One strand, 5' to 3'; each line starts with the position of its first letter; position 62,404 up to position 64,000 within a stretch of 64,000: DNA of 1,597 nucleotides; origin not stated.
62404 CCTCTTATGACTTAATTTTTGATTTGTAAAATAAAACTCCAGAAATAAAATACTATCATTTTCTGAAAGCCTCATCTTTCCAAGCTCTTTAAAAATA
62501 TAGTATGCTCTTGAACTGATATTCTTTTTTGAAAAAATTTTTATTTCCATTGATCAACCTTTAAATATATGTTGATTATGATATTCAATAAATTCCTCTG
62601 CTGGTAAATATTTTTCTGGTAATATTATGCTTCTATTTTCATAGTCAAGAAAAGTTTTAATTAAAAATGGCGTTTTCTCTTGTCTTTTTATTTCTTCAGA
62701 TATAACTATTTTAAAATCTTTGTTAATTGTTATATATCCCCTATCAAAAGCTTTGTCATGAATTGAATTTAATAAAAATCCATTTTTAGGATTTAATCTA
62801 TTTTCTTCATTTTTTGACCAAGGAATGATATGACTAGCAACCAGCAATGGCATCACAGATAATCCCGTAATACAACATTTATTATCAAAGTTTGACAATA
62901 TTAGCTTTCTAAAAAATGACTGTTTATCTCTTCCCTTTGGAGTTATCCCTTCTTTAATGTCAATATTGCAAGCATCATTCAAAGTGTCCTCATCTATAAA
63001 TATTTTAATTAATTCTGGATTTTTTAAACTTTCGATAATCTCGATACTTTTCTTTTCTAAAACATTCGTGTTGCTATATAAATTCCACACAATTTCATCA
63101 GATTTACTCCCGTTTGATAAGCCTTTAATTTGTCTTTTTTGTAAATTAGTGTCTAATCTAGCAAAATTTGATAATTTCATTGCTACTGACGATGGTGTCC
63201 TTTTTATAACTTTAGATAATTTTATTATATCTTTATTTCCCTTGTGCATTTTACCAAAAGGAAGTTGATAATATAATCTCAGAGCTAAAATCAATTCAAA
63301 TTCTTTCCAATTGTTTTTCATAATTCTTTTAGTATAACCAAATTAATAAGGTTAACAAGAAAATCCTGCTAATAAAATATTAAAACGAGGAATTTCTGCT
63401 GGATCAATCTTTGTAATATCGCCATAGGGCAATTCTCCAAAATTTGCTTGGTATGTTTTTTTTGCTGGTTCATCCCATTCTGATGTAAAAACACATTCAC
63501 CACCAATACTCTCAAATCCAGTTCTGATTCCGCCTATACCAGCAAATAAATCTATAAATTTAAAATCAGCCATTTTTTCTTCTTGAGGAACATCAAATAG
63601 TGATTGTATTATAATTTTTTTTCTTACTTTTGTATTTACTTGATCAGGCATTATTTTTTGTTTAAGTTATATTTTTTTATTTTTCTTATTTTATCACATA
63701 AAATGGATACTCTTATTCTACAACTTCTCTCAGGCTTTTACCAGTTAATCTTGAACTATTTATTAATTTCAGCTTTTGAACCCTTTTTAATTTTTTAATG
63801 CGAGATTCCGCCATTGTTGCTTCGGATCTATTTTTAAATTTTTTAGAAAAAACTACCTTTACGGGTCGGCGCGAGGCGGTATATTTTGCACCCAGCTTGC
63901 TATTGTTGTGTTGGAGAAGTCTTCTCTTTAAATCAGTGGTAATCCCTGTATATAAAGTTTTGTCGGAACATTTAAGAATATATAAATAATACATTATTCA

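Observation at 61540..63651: Decayed restriction-modification-like locus: C5-MTase truncated immediately after its catalytic Cys, followed by an HNH nuclease and a co-transcribed 336 aa unknown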

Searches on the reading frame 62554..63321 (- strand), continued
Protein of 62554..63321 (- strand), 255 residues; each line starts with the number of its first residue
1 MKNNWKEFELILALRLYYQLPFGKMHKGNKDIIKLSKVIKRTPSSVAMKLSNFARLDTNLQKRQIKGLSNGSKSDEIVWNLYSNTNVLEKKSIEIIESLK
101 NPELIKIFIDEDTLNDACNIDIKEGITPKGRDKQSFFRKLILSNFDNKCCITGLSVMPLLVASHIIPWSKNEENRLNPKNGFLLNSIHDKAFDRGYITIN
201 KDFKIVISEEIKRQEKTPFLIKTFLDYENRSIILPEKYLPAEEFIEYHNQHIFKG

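Call 64: search_protein_families(library=pfam, proteins=[L108:3645-3983:+, L108:2950-3384:+, L108:3992-4738:+, L023:5806-6561:+, L023:6687-7859:+, L010:2705-3007:+], max_evalue=0.01)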
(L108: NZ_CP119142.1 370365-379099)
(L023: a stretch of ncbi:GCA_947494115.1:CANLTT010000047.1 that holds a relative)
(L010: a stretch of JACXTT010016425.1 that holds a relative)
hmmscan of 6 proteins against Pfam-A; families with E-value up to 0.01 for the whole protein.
L108:3645-3983:+ (113 aa): 0 families

L108:2950-3384:+ (145 aa): 3 families
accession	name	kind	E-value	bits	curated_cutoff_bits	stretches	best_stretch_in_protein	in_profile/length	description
PF03852.21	Vsr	-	7.5e-39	131.9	27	1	9-82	1-74/74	DNA mismatch endonuclease Vsr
PF04480.18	DUF559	-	4.2e-06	27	20.6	1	101-142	67-108/109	Protein of unknown function (DUF559)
PF18741.7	MTES_1575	-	7.5e-06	26.4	38.2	1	99-140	53-94/96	REase_MTES_1575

L108:3992-4738:+ (249 aa): 1 family
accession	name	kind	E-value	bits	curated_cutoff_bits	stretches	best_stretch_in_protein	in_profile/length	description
PF13391.12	HNH_2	-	7.4e-14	51.8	21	1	146-197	1-66/66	HNH endonuclease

L023:5806-6561:+ (251 aa): 1 family
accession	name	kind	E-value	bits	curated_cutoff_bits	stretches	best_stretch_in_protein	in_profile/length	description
PF18643.7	RE_BsaWI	-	9.4e-07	29.3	26.2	1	120-184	11-74/105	BsaWI restriction endonuclease type 2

L023:6687-7859:+ (391 aa): 2 families
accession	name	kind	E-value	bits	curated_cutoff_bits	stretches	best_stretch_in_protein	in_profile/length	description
PF00145.23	DNA_methylase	-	9.3e-79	265.6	22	2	7-185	1-166/324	C-5 cytosine-specific DNA methylase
PF09561.16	RE_HpaII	-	1.6e-11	44.5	25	1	307-387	1-82/359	HpaII restriction endonuclease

L010:2705-3007:+ (101 aa): 0 families

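Call 70: find_related_loci(query=A1, collection=viral_contigs, flank=3000)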
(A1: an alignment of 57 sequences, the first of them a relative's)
Query A1 (255 aa) in viral_contigs; peptide patterns used: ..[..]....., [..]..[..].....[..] (x = any residue, [..] = any of these).
66 stretches matched a pattern; 4 encode a relative of the query (tblastn E <= 1e-3); 4 distinct loci.
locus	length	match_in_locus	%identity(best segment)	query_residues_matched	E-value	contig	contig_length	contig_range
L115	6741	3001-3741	43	4-253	1e-67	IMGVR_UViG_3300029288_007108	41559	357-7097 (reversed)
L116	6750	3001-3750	39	5-253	2e-56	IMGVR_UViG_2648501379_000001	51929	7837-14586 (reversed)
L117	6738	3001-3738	34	4-255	3e-46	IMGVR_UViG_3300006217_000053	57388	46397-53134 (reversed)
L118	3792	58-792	35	5-255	5e-44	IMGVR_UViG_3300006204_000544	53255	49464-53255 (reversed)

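Call 78: get_annotated_region(hit=H3, flank=4000)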
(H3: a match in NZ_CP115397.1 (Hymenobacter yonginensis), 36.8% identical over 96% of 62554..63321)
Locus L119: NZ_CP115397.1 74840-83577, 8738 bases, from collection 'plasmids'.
description: Hymenobacter yonginensis strain KCTC 22745 plasmid unnamed2, complete sequence
organism: Hymenobacter yonginensis (NCBI taxid 748197)
taxonomy: Bacteria; Bacteroidota; Cytophagia; Cytophagales; Hymenobacteraceae; Hymenobacter; Hymenobacter yonginensis
host: -; source: whole organism,freshwater; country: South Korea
typing (MOB-suite, as given by PLSDB): non-mobilizable
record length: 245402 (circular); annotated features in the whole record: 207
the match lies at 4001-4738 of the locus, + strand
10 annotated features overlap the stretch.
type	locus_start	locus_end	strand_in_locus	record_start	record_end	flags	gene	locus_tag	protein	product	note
CDS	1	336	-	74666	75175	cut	-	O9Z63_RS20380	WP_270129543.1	hypothetical protein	-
CDS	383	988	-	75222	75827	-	-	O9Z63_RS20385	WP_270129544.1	hypothetical protein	-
CDS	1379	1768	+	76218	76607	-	-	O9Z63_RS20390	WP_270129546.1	helix-turn-helix transcriptional regulator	-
CDS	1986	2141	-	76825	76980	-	-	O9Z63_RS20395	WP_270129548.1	hypothetical protein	-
CDS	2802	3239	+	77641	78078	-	-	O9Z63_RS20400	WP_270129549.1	hypothetical protein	-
CDS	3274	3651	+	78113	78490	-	-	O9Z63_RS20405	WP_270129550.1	hypothetical protein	-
CDS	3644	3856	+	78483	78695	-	-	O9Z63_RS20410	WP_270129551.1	hypothetical protein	-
CDS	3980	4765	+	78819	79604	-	-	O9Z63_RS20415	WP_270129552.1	HNH endonuclease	-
CDS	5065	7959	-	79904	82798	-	-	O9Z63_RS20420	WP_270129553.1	UvrD-helicase domain-containing protein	-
CDS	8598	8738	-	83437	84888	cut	-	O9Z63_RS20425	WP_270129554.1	hypothetical protein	-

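Call 86: search_solved_structures(query=A1, max_evalue=10, show_alignments=0)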
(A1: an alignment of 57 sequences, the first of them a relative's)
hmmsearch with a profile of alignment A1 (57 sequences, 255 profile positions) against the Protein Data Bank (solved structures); distinct sequences matched with E-value up to 10: 5.
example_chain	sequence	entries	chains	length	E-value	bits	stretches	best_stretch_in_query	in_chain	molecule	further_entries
6yex_A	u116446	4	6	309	4.2e-21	78.6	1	93-213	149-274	HNH endonuclease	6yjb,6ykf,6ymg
5t3u_A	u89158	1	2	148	0.083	15.4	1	10-58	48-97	PTS system, IIA component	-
5cmz_B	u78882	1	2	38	0.37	13.3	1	79-111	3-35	Artificial HIV entry inhibitor AP3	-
8ard_A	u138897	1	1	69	1.3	11.5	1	69-125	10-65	Unconventional myosin-VI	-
8qai_A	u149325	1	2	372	2.8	10.4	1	13-103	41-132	sc-CC-7-LI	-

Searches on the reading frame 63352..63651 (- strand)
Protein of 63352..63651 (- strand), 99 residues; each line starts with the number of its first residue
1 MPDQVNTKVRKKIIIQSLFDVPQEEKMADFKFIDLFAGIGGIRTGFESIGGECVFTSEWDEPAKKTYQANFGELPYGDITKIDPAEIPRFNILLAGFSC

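Call 3: search_protein_families(library=pfam, proteins=[window:63352-63651:-], max_evalue=1)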
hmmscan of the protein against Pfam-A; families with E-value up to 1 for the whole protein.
window:63352-63651:- (99 aa): 2 families
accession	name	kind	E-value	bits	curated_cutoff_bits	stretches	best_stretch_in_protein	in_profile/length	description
PF00145.23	DNA_methylase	-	1.6e-24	87.4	22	1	30-99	1-71/324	C-5 cytosine-specific DNA methylase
PF03602.21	Cons_hypoth95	-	0.0077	16.4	24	1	14-77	28-90/182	Conserved hypothetical protein 95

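Call 4: search_protein_families(library=padloc, proteins=[window:63352-63651:-], max_evalue=1)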
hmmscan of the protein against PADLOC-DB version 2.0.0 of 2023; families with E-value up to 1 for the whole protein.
window:63352-63651:- (99 aa): 44 families (the best 25 are shown)
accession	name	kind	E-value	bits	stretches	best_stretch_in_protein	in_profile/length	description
PDLC03272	MTase_II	-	8.1e-34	115.4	1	12-99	57-145/407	Type II methyltransferase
PDLC03361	MTase_II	-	6e-30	102.4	1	11-99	67-175/455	Type II methyltransferase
PDLC02653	DrmMII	-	7.7e-29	98.7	1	29-99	4-74/333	DrmMII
PDLC03242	MTase_II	-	5.8e-26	89.4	1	26-99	97-170/409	Type II methyltransferase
PDLC03716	oMTase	-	4.6e-24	83.2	1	29-99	38-108/349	orphan methyltransferase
PDLC03217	MTase_II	-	6.2e-24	82.4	1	17-99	373-454/703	Type II methyltransferase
PDLC03733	oMTase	-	9.5e-20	68.8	1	22-71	83-132/476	orphan methyltransferase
PDLC00034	DruM2|DruM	-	4.5e-16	56.3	1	27-99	5-89/457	DNA cytosine methylase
PDLC03378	MTase_II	-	2.3e-13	48.1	1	30-99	3-77/344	Type II methyltransferase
PDLC03269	MTase_II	-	2.7e-13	47.8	1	27-99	1-75/437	Type II methyltransferase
PDLC03234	MTase_II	-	2.3e-12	44.9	1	29-88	4-65/375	Type II methyltransferase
PDLC00027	DruM2|DruM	-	2.5e-10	38.3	1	27-99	9-81/361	DNA cytosine methylase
PDLC03286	MTase_II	-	2.7e-10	38.3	1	31-86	2-60/185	Type II methyltransferase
PDLC00031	DruM2|DruM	-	1.4e-09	35.5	1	28-99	10-81/361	DNA cytosine methylase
PDLC00033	DruM2|DruM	-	2e-08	31.9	1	22-76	13-68/368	DNA cytosine methylase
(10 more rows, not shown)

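Call 5: search_protein_families(library=ncbifam, proteins=[window:63352-63651:-], max_evalue=1)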
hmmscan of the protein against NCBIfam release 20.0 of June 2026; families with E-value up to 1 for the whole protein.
window:63352-63651:- (99 aa): 3 families
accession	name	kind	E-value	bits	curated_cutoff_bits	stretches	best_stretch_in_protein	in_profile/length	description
TIGR00675.1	dcm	superfamily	1.1e-24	87.7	100.65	1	32-99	1-70/329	DNA (cytosine-5-)-methyltransferase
NF007772.0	PRK10458.1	subfamily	2.9e-23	82.2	710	1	12-71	71-130/472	DNA cytosine methylase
TIGR00095.1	TIGR00095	equivalog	0.074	12.7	117.5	1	11-74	36-98/194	16S rRNA (guanine(966)-N(2))-methyltransferase RsmD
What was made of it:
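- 63352..63651 (-): C5-cytosine MTase stub of 99 aa. It holds motifs I-III and a mutated motif IV (GFSC instead of GFPC), followed by TAA. Pfam DNA_methylase at E=1.6e-24, profile positions 1-71 of 324, and NCBIfam Dcm subfamily PRK10458 at E=2.9e-23 (calls 3, 5).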

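Call 56: find_homologous_proteins(query=window:63352-63651:-)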
Query window:63352-63651:- (99 aa): 559 proteins with E <= 0.001 among 564 candidates; the best 120 are listed.
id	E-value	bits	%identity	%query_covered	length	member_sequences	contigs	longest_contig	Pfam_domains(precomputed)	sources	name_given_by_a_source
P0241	1.2e-60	220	100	100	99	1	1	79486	PF00145.24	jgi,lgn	jgi:DNA (cytosine-5)-methyltransferase 1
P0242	4.3e-32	128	63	96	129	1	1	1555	PF00145.24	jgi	jgi:DNA (cytosine-5)-methyltransferase 1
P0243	4.8e-29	118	67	84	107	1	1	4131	PF00145.24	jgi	-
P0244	1.7e-28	117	61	100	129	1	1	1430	PF00145.24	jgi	jgi:DNA (cytosine-5)-methyltransferase 1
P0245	2.0e-28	116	63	88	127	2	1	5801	PF00145.24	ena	-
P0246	4.5e-28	115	71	78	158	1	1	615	PF00145.24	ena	-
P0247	5.3e-28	115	60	95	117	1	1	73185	PF00145.24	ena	-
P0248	6.1e-28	115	70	82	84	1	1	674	PF00145.24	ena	-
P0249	6.3e-28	115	67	79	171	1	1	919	PF00145.24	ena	-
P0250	6.9e-28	115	70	78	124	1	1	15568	PF00145.24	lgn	-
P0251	9.4e-28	114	71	71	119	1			PF00145.24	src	-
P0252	1.5e-27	114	69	78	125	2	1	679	PF00145.24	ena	-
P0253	2.0e-27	113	72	75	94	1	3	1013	PF00145.24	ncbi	-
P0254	2.0e-27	113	68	78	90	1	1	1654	PF00145.24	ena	-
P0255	2.4e-27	113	71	74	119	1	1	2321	PF00145.24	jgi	-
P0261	4.4e-27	112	65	81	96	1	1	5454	PF00145.24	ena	-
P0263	5.7e-27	112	73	71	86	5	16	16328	PF00145.24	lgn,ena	-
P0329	1.9e-23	100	65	72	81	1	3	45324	PF00145.24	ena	-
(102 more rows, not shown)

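Call 58: find_encoding_contigs(protein=P0329, flank=4000, max_places=2)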
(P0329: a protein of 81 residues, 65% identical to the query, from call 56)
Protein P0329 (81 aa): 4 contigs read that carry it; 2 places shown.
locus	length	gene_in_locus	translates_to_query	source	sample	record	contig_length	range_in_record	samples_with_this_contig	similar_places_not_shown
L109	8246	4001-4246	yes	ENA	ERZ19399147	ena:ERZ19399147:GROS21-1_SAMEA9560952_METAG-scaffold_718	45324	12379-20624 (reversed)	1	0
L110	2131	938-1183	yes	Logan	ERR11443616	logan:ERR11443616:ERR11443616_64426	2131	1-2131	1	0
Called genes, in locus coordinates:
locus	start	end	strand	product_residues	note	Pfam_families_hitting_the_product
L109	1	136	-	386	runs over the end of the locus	PF02491:SHS2_FTSA, PF11104:PilM_2 (weak), PF14450:FtsA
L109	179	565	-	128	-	PF02130:YbeY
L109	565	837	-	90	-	-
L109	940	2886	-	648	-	-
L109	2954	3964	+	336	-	PF00022:Actin, PF06723:MreB_Mbl, PF00012:HSP70, PF14450:FtsA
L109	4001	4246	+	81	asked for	PF00145:DNA_methylase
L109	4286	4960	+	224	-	PF13177:DNA_pol3_delta2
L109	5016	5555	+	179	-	PF01765:RRF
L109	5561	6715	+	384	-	PF02163:Peptidase_M50, PF00595:PDZ (faint), PF13180:PDZ_2 (weak), PF17820:PDZ_6 (weak)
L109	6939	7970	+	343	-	PF04545:Sigma70_r4, PF05066:HARE-HTH (faint)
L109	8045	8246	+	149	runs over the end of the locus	-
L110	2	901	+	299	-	?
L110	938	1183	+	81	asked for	PF00145:DNA_methylase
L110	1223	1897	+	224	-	PF13177:DNA_pol3_delta2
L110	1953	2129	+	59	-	?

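Call 59: find_encoding_contigs(protein=P0261, flank=4000, max_places=2)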
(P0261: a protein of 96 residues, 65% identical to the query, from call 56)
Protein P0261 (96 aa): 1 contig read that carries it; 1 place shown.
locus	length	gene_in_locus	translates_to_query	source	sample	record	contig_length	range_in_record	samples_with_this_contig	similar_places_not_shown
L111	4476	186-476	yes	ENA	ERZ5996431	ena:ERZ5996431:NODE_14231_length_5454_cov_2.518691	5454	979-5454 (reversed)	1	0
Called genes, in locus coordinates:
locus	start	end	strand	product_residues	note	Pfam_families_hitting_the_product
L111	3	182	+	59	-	?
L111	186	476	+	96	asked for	PF00145:DNA_methylase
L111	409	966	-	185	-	-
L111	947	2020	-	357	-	PF18025:FucT_N, PF00852:Glyco_transf_10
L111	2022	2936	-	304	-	PF08759:GT-D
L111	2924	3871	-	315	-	PF00535:Glycos_transf_2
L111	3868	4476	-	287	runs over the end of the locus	-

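Call 60: find_encoding_contigs(protein=P0263, flank=4000, max_places=3)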
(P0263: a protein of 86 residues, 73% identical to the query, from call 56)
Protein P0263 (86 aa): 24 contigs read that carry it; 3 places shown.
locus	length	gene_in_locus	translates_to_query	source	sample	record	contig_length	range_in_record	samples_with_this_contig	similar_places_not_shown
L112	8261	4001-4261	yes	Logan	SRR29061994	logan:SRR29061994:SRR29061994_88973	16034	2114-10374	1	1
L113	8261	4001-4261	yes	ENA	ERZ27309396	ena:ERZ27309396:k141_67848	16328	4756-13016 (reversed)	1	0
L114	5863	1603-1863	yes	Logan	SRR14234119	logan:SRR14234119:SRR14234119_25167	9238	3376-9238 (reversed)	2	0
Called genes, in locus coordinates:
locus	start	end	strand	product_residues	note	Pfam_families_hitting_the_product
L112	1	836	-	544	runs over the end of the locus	PF00239:Resolvase, PF07508:Recombinase, PF13408:Zn_ribbon_recom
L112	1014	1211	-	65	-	-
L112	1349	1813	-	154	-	-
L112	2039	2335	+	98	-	-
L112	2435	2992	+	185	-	-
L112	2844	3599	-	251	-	-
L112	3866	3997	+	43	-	-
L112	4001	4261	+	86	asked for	PF00145:DNA_methylase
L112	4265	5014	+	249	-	PF13020:NOV_C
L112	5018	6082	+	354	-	PF09554:RE_HaeII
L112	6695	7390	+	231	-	PF01177:Asp_Glu_race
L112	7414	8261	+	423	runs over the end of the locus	-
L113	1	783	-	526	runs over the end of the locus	PF00239:Resolvase, PF07508:Recombinase, PF13408:Zn_ribbon_recom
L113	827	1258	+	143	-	-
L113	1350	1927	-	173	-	-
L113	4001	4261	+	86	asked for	PF00145:DNA_methylase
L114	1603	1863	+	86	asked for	PF00145:DNA_methylase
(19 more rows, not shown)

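Call 64: search_protein_families(library=pfam, proteins=[L112:4265-5014:+, L112:5018-6082:+], max_evalue=0.01)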
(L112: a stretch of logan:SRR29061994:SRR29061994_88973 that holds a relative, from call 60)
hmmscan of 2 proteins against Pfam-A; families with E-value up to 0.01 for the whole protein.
L112:4265-5014:+ (249 aa): 1 family
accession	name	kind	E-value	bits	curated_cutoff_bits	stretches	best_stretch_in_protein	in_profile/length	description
PF13020.12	NOV_C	-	1.2e-10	41.8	22.1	1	137-218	3-86/91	Protein NO VEIN, C-terminal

L112:5018-6082:+ (354 aa): 1 family
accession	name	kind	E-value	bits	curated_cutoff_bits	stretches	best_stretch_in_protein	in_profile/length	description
PF09554.16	RE_HaeII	-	1.5e-105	353.7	25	1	10-343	3-338/338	HaeII restriction endonuclease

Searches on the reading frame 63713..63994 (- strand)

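Call 3: search_protein_families(library=pfam, proteins=[window:63713-63994:-], max_evalue=1)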
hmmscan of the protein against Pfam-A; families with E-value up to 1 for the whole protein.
window:63713-63994:- (93 aa): 5 families
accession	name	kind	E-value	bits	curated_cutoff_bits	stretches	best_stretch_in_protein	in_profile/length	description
PF01541.30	GIY-YIG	-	1.5e-17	64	22.6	1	1-74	1-76/78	GIY-YIG catalytic domain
PF10544.15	T5orf172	-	0.0015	19.5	20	1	3-69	2-66/101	T5orf172 domain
PF12848.13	ABC_tran_Xtn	-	0.023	15.2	25.9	1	51-78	48-76/85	ABC transporter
PF14294.11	DUF4372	-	0.11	13.2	25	1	45-92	10-58/74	Domain of unknown function (DUF4372)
PF11977.14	RNase_Zc3h12a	-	0.13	12.5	23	1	47-87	43-84/154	Zc3h12a-like Ribonuclease NYN domain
